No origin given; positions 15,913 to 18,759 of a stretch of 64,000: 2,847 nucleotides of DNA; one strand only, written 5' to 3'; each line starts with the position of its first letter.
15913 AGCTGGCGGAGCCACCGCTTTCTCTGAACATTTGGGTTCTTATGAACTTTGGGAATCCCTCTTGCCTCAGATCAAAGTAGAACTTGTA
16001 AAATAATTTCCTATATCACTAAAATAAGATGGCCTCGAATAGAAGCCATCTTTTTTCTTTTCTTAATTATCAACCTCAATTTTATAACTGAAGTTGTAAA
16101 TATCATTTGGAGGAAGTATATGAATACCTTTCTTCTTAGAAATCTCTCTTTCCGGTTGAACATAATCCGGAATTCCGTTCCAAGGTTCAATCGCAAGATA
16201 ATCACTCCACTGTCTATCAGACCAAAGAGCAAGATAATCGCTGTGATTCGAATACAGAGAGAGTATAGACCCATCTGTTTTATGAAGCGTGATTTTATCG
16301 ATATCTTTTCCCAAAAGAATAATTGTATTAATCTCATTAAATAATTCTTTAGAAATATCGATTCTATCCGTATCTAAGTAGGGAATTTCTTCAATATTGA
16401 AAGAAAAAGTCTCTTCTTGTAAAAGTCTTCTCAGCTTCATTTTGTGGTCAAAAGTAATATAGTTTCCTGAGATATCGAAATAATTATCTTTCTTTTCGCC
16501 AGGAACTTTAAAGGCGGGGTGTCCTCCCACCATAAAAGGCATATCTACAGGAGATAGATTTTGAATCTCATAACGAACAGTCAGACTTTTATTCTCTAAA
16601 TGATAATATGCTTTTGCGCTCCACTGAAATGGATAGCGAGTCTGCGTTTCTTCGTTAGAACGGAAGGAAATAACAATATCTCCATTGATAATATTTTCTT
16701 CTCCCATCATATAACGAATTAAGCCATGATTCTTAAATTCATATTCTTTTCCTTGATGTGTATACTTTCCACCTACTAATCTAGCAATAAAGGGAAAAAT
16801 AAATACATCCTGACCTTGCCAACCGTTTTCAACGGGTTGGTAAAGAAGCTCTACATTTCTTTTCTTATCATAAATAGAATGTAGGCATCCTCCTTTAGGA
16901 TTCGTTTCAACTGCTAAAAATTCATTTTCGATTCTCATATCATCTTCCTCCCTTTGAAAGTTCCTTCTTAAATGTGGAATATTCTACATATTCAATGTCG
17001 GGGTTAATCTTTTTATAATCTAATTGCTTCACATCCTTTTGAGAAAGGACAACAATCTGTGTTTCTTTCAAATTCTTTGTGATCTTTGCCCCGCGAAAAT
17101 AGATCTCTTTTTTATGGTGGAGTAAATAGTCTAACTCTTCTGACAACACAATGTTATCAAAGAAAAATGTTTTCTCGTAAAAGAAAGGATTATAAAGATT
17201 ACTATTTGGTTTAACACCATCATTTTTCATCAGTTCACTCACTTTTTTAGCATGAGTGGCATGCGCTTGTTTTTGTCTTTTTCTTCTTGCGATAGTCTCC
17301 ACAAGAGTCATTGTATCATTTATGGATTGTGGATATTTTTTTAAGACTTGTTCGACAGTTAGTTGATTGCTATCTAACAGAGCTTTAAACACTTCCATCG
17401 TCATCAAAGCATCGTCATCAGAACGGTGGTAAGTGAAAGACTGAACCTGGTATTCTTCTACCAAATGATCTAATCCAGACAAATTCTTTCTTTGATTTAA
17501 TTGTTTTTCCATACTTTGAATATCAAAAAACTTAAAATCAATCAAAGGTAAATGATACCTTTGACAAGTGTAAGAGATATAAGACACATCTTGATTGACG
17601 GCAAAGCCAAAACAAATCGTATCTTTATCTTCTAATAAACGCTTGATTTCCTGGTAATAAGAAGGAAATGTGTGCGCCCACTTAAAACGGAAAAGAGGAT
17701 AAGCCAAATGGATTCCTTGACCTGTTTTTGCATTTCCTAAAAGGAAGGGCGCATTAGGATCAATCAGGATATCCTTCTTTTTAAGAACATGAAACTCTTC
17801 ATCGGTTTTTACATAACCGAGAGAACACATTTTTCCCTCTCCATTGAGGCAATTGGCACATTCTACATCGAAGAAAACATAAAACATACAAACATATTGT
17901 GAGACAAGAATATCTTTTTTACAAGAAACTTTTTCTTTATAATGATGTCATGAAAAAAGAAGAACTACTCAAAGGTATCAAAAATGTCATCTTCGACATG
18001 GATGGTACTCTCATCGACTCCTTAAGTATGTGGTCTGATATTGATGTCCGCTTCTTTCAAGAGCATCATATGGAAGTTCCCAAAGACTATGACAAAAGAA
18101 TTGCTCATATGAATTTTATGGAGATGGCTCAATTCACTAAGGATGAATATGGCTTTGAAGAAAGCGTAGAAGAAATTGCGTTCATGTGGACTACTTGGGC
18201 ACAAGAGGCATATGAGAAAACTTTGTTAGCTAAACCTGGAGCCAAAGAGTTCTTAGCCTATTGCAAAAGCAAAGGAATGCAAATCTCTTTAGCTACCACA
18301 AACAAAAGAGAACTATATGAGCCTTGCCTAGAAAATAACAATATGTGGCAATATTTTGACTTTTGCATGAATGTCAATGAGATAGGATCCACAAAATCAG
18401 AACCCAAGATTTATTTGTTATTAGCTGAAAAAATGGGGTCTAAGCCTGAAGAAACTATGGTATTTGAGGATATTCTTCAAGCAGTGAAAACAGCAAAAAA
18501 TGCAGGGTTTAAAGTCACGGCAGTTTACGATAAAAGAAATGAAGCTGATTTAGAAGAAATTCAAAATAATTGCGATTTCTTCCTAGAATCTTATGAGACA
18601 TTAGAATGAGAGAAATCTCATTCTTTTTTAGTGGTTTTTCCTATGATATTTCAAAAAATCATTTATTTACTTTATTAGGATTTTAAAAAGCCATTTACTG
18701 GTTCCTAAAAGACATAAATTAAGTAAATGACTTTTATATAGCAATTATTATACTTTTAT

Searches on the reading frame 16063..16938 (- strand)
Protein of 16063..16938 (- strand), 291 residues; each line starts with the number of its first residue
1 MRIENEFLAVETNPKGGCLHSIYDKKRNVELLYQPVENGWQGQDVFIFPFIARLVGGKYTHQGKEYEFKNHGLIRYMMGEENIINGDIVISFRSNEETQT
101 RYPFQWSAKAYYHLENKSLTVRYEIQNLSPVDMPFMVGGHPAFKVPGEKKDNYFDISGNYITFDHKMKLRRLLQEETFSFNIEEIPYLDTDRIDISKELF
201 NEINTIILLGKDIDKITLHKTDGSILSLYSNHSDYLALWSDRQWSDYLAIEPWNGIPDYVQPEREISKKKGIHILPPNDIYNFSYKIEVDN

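Call 91: search_protein_families(library=pfam, proteins=[window:16063-16938:-], max_evalue=0.0001)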
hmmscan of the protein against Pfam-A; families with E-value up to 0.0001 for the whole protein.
window:16063-16938:- (291 aa): 1 family
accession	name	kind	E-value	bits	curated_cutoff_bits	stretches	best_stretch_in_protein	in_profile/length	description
PF01263.26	Aldose_epim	-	8.1e-22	78.4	27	1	3-262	5-288/299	Aldose 1-epimerase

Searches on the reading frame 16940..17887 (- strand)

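Call 91: search_protein_families(library=pfam, proteins=[window:16940-17887:-], max_evalue=0.0001)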
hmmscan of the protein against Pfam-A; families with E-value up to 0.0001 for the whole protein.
window:16940-17887:- (315 aa): 2 families
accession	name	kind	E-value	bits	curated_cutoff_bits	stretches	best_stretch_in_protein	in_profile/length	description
PF00929.31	RNase_T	-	4.5e-08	34.3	24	1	4-167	1-164/164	Exonuclease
PF21762.3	DEDDh_C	-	8.7e-06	26.5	27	1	79-169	97-187/188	DNA polymerase III subunit epsilon-like, C-terminal domain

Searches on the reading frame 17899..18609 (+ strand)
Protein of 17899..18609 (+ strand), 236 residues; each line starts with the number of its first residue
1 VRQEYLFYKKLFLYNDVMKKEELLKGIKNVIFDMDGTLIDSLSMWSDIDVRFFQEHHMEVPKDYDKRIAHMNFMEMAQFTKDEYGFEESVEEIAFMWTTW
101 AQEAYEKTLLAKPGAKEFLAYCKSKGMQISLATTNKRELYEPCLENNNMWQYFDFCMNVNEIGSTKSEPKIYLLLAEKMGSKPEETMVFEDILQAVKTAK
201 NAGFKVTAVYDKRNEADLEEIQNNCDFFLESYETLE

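Call 91: search_protein_families(library=pfam, proteins=[window:17899-18609:+], max_evalue=0.0001)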
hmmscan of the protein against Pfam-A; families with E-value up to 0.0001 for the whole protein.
window:17899-18609:+ (236 aa): 3 families
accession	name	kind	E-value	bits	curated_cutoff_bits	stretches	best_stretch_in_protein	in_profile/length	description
PF13419.12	HAD_2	-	8.3e-28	98.1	23.8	1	30-209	1-178/178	Haloacid dehalogenase-like hydrolase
PF00702.32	Hydrolase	-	1.1e-22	81.8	26.4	1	27-203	1-191/191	haloacid dehalogenase-like hydrolase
PF12710.13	HAD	-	4.9e-08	34.1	27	1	30-148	1-123/189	haloacid dehalogenase-like hydrolase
